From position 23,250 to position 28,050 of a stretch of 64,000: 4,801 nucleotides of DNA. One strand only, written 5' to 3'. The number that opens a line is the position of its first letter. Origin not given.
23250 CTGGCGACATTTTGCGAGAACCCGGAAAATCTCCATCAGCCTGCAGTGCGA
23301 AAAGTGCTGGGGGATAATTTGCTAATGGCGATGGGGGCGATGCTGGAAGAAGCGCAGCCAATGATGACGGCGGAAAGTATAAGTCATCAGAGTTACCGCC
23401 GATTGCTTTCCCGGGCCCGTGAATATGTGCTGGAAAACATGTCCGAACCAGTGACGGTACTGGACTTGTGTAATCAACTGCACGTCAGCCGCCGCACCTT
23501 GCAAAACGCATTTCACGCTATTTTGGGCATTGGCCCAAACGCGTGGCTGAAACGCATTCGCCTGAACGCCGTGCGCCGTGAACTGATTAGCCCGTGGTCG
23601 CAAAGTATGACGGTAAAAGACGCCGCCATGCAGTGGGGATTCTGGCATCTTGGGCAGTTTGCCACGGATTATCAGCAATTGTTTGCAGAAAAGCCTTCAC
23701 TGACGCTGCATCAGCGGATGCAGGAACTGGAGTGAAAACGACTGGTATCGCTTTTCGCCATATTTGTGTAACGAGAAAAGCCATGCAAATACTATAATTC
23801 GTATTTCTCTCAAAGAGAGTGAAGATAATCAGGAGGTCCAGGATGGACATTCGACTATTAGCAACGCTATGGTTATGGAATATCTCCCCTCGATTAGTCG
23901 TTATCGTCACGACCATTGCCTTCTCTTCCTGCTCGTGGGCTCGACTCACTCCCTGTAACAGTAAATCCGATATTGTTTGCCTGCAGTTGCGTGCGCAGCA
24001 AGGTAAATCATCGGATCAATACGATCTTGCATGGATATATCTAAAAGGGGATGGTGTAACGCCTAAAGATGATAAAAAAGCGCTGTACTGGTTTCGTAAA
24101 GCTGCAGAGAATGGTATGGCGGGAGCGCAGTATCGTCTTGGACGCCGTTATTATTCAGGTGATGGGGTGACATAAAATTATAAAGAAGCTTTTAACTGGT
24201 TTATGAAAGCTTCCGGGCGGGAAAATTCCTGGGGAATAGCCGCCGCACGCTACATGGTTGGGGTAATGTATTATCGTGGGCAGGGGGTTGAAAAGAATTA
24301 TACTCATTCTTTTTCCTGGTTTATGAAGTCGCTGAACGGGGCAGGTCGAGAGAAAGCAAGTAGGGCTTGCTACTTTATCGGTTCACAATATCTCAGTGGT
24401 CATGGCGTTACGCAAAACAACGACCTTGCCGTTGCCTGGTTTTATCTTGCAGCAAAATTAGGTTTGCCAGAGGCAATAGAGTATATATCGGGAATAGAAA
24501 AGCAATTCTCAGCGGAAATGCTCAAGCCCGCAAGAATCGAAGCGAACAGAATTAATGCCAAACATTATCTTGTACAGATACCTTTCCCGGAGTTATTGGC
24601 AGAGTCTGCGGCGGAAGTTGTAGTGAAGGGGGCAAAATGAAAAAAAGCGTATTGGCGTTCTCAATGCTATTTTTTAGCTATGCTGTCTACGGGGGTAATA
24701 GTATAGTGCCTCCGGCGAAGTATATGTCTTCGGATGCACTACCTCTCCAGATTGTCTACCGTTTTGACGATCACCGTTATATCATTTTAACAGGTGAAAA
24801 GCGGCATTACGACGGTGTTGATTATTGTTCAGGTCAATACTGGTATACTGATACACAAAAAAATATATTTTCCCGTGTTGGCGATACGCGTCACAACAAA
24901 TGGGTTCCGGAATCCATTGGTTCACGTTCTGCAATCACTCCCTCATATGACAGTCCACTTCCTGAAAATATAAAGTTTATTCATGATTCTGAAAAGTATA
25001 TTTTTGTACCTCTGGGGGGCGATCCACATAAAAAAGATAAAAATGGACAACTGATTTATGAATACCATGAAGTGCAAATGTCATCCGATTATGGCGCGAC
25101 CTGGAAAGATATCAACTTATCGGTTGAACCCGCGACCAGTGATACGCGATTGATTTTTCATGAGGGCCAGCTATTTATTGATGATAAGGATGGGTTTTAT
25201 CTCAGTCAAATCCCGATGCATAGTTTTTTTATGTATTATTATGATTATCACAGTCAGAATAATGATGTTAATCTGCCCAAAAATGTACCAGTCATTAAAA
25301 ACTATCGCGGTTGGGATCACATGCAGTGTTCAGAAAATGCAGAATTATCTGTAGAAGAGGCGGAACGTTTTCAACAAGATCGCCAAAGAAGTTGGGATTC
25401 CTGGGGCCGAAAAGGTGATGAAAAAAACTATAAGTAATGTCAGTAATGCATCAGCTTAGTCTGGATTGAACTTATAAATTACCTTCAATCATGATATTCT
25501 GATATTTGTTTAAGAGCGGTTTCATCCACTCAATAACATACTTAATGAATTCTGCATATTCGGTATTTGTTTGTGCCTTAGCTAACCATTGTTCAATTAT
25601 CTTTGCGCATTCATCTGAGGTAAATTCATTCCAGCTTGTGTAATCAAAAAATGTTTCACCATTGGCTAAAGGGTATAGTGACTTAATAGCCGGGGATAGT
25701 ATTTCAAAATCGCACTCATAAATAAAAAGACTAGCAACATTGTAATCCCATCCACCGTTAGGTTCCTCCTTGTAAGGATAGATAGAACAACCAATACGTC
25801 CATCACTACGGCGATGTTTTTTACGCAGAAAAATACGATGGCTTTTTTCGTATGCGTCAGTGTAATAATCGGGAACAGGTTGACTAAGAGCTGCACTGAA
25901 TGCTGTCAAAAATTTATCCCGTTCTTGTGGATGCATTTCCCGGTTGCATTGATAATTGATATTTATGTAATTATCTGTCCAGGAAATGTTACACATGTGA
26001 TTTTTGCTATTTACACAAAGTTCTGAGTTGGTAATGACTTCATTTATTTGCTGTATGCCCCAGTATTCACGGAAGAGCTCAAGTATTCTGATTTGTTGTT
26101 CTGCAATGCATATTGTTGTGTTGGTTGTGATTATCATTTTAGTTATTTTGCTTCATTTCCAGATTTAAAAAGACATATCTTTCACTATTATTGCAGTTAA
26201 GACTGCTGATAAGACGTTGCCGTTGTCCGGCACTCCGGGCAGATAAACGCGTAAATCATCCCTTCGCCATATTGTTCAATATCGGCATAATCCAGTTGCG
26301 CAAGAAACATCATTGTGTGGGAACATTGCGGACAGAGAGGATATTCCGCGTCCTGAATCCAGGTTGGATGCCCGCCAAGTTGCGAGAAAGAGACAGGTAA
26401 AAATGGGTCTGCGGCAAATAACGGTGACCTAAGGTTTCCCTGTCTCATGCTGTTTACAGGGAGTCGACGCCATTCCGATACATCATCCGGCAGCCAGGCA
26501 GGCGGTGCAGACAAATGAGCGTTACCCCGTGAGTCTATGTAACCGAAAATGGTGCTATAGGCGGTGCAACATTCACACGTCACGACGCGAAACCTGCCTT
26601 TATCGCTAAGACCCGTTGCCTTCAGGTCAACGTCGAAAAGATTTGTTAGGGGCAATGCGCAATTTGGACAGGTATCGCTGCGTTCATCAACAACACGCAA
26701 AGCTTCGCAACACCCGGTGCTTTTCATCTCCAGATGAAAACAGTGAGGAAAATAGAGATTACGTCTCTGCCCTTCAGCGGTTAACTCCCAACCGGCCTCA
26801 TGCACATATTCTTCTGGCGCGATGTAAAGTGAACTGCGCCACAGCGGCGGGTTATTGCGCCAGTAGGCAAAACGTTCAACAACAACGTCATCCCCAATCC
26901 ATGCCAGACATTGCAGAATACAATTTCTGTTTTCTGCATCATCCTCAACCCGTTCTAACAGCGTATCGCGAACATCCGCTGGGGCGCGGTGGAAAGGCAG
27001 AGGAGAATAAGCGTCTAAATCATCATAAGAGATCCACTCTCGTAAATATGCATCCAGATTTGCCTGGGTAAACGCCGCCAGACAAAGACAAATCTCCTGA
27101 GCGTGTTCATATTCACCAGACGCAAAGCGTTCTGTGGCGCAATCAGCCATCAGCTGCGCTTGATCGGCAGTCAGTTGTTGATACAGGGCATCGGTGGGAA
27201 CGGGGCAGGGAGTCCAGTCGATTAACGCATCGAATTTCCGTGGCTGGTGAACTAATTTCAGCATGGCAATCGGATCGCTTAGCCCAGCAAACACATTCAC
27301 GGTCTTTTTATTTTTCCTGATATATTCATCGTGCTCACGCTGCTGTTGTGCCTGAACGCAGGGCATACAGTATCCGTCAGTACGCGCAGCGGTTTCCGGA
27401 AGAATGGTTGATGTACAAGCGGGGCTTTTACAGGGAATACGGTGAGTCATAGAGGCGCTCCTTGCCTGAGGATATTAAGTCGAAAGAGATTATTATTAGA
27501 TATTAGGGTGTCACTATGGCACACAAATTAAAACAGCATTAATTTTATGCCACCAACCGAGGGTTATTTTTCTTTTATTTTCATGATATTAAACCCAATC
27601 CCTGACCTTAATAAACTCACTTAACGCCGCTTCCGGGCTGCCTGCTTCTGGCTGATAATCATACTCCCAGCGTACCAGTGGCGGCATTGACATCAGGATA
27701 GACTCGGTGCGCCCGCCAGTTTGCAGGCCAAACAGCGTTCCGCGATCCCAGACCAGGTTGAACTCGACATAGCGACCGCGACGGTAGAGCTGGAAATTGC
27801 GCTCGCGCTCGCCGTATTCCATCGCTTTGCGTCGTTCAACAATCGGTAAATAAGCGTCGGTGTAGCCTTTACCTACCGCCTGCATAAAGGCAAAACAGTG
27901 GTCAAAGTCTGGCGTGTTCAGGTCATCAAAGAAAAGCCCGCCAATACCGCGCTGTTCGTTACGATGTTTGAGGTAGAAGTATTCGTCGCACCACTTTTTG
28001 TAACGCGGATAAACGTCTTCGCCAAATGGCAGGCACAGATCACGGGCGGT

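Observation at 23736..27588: Uncharacterised ~3.8-kb accessory islet between eutR and hemF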

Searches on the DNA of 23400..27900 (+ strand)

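Call 3: search_dna_similar(query=window:23400-27900:+, collection=ecoli_genomes, mode=near, max_rows=30, rows=spread)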
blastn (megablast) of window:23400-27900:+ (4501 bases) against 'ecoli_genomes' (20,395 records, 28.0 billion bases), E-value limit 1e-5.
Records with a match: 5425; places in all: 5436; records where one place covers at least 80% of the query: 2.
Genomes with a match: 5424 of 5426; with a place that covers at least 80% of the query: 2. Places per genome that has any: lowest 1, median 1, highest 2. On chromosomes: 5435 places; on plasmids: 1.
Best place of each record, by identity: >=99% 1; 95-99% 6; 90-95% 5417; 80-90% 1.
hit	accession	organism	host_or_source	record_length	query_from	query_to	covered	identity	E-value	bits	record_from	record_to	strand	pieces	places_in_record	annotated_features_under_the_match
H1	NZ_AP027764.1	Escherichia coli strain 2017-02-2CC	Homo sapiens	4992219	1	4501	100%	96.8%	0e+0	7526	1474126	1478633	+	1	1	DUF1963 domain-containing protein | T6SS immunity protein Tli3 family protein | hypothetical protein | tetratricopeptide repeat protein | eutR: HTH-type transcriptional regulator EutR | and 2 other names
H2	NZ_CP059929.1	Escherichia coli strain 162.2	Turkey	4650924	1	4501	14%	92.8%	2e-130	932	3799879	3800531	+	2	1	eutR: HTH-type transcriptional regulator EutR | hemF: oxygen-dependent coproporphyrinogen oxidase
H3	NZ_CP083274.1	Escherichia coli strain Rosetta2-DE3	-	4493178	1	4501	14%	93.4%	5e-132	947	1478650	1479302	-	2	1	eutR: HTH-type transcriptional regulator EutR | hemF: oxygen-dependent coproporphyrinogen oxidase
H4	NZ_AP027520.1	Escherichia coli strain LR-31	Homo sapiens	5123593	1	4501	14%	93.3%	2e-130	941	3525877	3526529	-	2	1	eutR: HTH-type transcriptional regulator EutR | hemF: oxygen-dependent coproporphyrinogen oxidase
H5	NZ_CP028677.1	Escherichia coli strain 114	cattle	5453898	1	4501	14%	92.4%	2e-130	915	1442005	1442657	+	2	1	eutR: HTH-type transcriptional regulator EutR | hemF: oxygen-dependent coproporphyrinogen oxidase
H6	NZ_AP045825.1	Escherichia coli strain 23CRST050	Homo sapiens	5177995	1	4501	14%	92.4%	2e-130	915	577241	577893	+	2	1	eutR: HTH-type transcriptional regulator EutR | hemF: oxygen-dependent coproporphyrinogen oxidase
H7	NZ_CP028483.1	Escherichia coli strain E41-1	Homo sapiens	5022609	1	4501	14%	93.4%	2e-130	939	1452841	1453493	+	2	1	eutR: HTH-type transcriptional regulator EutR | hemF: oxygen-dependent coproporphyrinogen oxidase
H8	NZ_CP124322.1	Escherichia coli strain AVS0717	wastewater treatment plant efflux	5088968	1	4501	14%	93.4%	2e-130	939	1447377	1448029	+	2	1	eutR: HTH-type transcriptional regulator EutR | hemF: oxygen-dependent coproporphyrinogen oxidase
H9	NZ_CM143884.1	Escherichia coli strain E18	Homo sapiens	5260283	1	4501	14%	93.4%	2e-130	939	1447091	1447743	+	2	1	eutR: HTH-type transcriptional regulator EutR | hemF: oxygen-dependent coproporphyrinogen oxidase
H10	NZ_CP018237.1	Escherichia coli strain 155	missing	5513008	4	4501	14%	92.5%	2e-130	915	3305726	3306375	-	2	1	eutR: HTH-type transcriptional regulator EutR | hemF: oxygen-dependent coproporphyrinogen oxidase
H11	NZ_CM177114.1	Escherichia coli strain GN4738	Homo sapiens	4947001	1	4501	14%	92.8%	1e-128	925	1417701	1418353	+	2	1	eutR: HTH-type transcriptional regulator EutR | hemF: oxygen-dependent coproporphyrinogen oxidase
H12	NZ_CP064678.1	Escherichia coli K-12 strain CETR3G40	not applicable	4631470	1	4499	14%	93.1%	1e-127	932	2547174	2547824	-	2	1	eutR: HTH-type transcriptional regulator EutR | hemF: oxygen-dependent coproporphyrinogen oxidase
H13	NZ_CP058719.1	Escherichia coli strain M159-1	Manis javanica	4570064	1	4499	14%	93.1%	1e-127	932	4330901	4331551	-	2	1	eutR: HTH-type transcriptional regulator EutR | hemF: oxygen-dependent coproporphyrinogen oxidase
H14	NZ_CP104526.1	Escherichia coli strain E8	Poultry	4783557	1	4499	14%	93.1%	1e-127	932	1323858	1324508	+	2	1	eutR: HTH-type transcriptional regulator EutR | hemF: oxygen-dependent coproporphyrinogen oxidase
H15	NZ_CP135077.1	Escherichia coli strain 19213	Homo sapiens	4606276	1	4499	14%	93.1%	1e-127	932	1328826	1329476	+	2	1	eutR: HTH-type transcriptional regulator EutR | hemF: oxygen-dependent coproporphyrinogen oxidase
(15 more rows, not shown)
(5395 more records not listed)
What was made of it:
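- Tried and rejected: A non-coli Escherichia origin was considered, because the flanks are 92-93% identical to typical E. coli (call 3).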

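Call 4: search_dna_similar(query=window:23736-27588:+, collection=ecoli_genomes, mode=near, max_rows=20, rows=best)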
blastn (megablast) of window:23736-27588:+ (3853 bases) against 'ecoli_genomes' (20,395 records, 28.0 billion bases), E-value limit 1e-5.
Records with a match: 28; places in all: 29; records where one place covers at least 80% of the query: 2.
Genomes with a match: 28 of 5426; with a place that covers at least 80% of the query: 2. Places per genome that has any: lowest 1, median 1, highest 2. On chromosomes: 29 places; on plasmids: 0.
Best place of each record, by identity: >=99% 1; 95-99% 5; 90-95% 22.
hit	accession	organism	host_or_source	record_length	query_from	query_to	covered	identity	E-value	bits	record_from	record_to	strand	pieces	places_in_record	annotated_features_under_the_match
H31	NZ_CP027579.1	Escherichia coli strain 2013C-4282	Homo sapiens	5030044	1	3764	98%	99.9%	0e+0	6940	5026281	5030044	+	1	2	DUF1963 domain-containing protein | T6SS immunity protein Tli3 family protein | hypothetical protein | tetratricopeptide repeat protein (x2)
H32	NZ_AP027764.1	Escherichia coli strain 2017-02-2CC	Homo sapiens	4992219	1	3853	100%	97.1%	0e+0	6495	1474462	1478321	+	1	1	DUF1963 domain-containing protein | T6SS immunity protein Tli3 family protein | hypothetical protein | tetratricopeptide repeat protein | SEL1-like repeat protein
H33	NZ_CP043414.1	Escherichia coli strain EC42405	bovine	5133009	2463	3853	36%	96.9%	0e+0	2338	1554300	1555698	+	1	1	DUF1963 domain-containing protein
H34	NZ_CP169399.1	Escherichia coli strain MFDS1022581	Animal source foods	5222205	2463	3853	36%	95.6%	0e+0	2239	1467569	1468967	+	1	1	DUF1963 domain-containing protein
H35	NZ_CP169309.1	Escherichia coli strain MFDS1019527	cattle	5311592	2463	3853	36%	95.6%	0e+0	2239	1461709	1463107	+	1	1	DUF1963 domain-containing protein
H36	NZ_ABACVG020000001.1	Escherichia coli strain 2020CK-00188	Homo sapiens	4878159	2463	3853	36%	95.2%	0e+0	2206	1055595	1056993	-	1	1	DUF1963 domain-containing protein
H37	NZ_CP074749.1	Escherichia coli strain R32_14_1F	goat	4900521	2463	3853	36%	94.4%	0e+0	2139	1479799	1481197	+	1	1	DUF1963 domain-containing protein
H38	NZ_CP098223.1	Escherichia coli strain Z0117EC0005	Canis lupus familiaris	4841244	2463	3853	36%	93.5%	0e+0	2073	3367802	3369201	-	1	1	DUF1963 domain-containing protein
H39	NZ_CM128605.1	Escherichia coli strain E200086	Homo sapiens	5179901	2463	3853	36%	93.5%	0e+0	2073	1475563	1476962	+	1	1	DUF1963 domain-containing protein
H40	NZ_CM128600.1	Escherichia coli strain E400634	Homo sapiens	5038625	2463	3853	36%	93.5%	0e+0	2073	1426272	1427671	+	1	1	DUF1963 domain-containing protein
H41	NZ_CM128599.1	Escherichia coli strain E500002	Homo sapiens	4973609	2463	3853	36%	93.5%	0e+0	2073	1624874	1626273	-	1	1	DUF1963 domain-containing protein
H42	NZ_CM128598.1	Escherichia coli strain E600003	Homo sapiens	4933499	2463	3853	36%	93.5%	0e+0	2073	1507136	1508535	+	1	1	DUF1963 domain-containing protein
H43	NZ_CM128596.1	Escherichia coli strain 100117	Homo sapiens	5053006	2463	3853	36%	93.5%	0e+0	2073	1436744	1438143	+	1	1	DUF1963 domain-containing protein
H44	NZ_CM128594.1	Escherichia coli strain 100248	Homo sapiens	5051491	2463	3853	36%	93.5%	0e+0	2073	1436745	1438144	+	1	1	DUF1963 domain-containing protein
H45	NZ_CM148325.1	Escherichia coli strain 24A16CRGN010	Homo sapiens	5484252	2463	3853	36%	93.5%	0e+0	2073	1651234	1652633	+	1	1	DUF1963 domain-containing protein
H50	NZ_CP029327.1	Escherichia coli strain A37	Notomys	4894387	2463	3699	32%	92.0%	0e+0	1738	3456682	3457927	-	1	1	DUF1963 domain-containing protein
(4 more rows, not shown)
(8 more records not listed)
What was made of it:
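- Checked: Of 5,426 complete E. coli genomes, 2 carry the whole islet and 28 carry the 417-aa gene (calls 3, 4).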

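Call 5: get_annotated_region(hit=H1, flank=6000)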
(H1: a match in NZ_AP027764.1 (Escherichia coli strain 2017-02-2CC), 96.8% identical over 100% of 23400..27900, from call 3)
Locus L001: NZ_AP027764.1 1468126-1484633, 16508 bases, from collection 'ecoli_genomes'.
description: Escherichia coli strain 2017-02-2CC chromosome, complete genome
organism: Escherichia coli strain 2017-02-2CC (NCBI taxid 562)
replicon: chromosome; assembly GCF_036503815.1
host: Homo sapiens; source: feces; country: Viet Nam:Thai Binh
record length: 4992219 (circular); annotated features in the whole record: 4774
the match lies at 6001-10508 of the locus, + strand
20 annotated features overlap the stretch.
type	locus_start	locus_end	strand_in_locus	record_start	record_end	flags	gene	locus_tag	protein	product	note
CDS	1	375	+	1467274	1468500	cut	eutH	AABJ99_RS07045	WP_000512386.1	ethanolamine utilization protein EutH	-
CDS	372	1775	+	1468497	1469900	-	eutA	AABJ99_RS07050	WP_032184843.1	ethanolamine ammonia-lyase reactivating factor EutA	-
CDS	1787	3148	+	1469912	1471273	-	eutB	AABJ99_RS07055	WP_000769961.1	ethanolamine ammonia-lyase subunit alpha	-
CDS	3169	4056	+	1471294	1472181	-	eutC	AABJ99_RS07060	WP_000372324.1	ethanolamine ammonia-lyase subunit beta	-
CDS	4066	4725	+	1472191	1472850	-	eutL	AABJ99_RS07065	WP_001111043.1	ethanolamine utilization microcompartment protein EutL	-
CDS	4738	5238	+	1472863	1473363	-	eutK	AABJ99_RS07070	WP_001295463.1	ethanolamine utilization microcompartment protein EutK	-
CDS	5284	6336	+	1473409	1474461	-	eutR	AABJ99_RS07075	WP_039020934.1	HTH-type transcriptional regulator EutR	-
CDS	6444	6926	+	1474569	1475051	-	-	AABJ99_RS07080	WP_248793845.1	tetratricopeptide repeat protein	-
CDS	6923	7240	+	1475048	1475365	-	-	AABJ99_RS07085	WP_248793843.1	SEL1-like repeat protein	-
CDS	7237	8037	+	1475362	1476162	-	-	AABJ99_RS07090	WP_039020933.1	T6SS immunity protein Tli3 family protein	-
CDS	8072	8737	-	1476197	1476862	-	-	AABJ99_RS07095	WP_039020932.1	hypothetical protein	-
CDS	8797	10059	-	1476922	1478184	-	-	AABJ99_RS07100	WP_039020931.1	DUF1963 domain-containing protein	-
CDS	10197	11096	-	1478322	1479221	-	hemF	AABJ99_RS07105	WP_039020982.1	oxygen-dependent coproporphyrinogen oxidase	-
CDS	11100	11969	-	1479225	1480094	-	amiA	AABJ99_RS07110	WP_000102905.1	N-acetylmuramoyl-L-alanine amidase AmiA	-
CDS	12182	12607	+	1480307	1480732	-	ypeA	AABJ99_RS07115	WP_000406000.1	GNAT family acetyltransferase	-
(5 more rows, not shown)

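Call 6: get_annotated_region(hit=H33, flank=4000)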
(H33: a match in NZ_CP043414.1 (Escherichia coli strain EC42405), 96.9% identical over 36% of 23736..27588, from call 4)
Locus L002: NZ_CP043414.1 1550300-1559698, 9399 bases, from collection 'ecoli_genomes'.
description: Escherichia coli strain EC42405 chromosome, complete genome
organism: Escherichia coli strain EC42405 (NCBI taxid 562)
replicon: chromosome; assembly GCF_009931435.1
host: bovine; source: missing; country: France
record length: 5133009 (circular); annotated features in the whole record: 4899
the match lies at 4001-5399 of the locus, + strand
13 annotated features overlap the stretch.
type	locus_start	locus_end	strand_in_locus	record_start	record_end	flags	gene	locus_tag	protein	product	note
CDS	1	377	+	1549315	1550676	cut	eutB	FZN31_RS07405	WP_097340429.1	ethanolamine ammonia-lyase subunit alpha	-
CDS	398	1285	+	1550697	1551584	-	eutC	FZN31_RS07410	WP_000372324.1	ethanolamine ammonia-lyase subunit beta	-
CDS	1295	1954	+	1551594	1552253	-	eutL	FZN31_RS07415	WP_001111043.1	ethanolamine utilization microcompartment protein EutL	-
CDS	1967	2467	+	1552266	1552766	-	eutK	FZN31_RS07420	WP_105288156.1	ethanolamine utilization microcompartment protein EutK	-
CDS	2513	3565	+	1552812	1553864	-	eutR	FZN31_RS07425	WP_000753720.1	HTH-type transcriptional regulator EutR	-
CDS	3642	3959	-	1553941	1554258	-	-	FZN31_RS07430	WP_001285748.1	hypothetical protein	-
CDS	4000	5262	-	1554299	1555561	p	-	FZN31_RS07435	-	DUF1963 domain-containing protein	internal stop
CDS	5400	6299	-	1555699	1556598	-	hemF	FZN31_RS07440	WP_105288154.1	oxygen-dependent coproporphyrinogen oxidase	-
CDS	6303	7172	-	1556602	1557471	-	amiA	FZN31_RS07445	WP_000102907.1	N-acetylmuramoyl-L-alanine amidase AmiA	-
CDS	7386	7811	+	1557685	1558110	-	ypeA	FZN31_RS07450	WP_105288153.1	GNAT family acetyltransferase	-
CDS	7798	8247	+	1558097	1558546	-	yfeZ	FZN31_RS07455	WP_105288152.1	DUF2919 domain-containing protein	-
CDS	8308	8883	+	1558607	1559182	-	yfeY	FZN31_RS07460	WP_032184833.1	RpoE-regulated lipoprotein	-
CDS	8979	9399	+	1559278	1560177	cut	yfeX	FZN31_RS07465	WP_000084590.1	porphyrinogen peroxidase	-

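Call 7: get_annotated_region(hit=H31, flank=3000)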
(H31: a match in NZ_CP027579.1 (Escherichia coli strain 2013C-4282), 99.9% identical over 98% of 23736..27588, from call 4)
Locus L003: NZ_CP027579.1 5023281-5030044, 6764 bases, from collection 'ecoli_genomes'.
description: Escherichia coli strain 2013C-4282 chromosome, complete genome
organism: Escherichia coli strain 2013C-4282 (NCBI taxid 562)
replicon: chromosome; assembly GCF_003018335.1
host: Homo sapiens; source: stool; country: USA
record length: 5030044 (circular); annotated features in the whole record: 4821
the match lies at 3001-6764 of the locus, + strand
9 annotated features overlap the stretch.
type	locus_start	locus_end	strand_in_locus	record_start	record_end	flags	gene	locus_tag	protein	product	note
CDS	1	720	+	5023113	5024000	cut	eutC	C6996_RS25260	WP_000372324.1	ethanolamine ammonia-lyase subunit beta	-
CDS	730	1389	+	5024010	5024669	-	eutL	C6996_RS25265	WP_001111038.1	ethanolamine utilization microcompartment protein EutL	-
CDS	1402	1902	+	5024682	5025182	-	eutK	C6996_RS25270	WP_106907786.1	ethanolamine utilization microcompartment protein EutK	-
CDS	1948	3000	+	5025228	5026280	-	eutR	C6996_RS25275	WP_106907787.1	HTH-type transcriptional regulator EutR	-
CDS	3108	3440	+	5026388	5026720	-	-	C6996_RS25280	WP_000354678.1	tetratricopeptide repeat protein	-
CDS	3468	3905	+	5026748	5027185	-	-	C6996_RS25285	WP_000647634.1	tetratricopeptide repeat protein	-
CDS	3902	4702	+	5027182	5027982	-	-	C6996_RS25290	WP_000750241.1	T6SS immunity protein Tli3 family protein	-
CDS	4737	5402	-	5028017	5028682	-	-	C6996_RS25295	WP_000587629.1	hypothetical protein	-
CDS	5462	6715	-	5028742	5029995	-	-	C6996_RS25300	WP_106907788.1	DUF1963 domain-containing protein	-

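Call 8: get_annotated_region(hit=H50, flank=4000)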
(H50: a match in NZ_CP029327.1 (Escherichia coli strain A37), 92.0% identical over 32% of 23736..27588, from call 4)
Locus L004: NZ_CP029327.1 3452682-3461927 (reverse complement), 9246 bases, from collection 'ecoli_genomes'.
description: Escherichia coli strain A37 chromosome, complete genome
organism: Escherichia coli strain A37 (NCBI taxid 562)
replicon: chromosome; assembly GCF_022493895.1
host: Notomys; source: feces; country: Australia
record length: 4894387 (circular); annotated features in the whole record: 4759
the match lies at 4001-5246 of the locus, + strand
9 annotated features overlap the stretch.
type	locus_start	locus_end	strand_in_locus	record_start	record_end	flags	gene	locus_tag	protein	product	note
CDS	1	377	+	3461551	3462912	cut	eutB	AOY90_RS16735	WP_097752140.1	ethanolamine ammonia-lyase subunit alpha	-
CDS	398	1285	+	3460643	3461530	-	eutC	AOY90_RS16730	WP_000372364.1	ethanolamine ammonia-lyase subunit beta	-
CDS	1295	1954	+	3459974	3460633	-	eutL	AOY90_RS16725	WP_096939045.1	ethanolamine utilization microcompartment protein EutL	-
CDS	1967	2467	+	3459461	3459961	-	eutK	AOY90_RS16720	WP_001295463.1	ethanolamine utilization microcompartment protein EutK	-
CDS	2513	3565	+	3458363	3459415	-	eutR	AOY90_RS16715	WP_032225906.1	HTH-type transcriptional regulator EutR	-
CDS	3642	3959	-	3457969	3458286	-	-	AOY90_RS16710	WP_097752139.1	hypothetical protein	-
CDS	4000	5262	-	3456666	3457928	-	-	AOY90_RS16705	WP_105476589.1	DUF1963 domain-containing protein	-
CDS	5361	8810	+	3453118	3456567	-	-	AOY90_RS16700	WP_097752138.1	SNF2-related protein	-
CDS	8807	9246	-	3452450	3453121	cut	-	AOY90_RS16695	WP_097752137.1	hypothetical protein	-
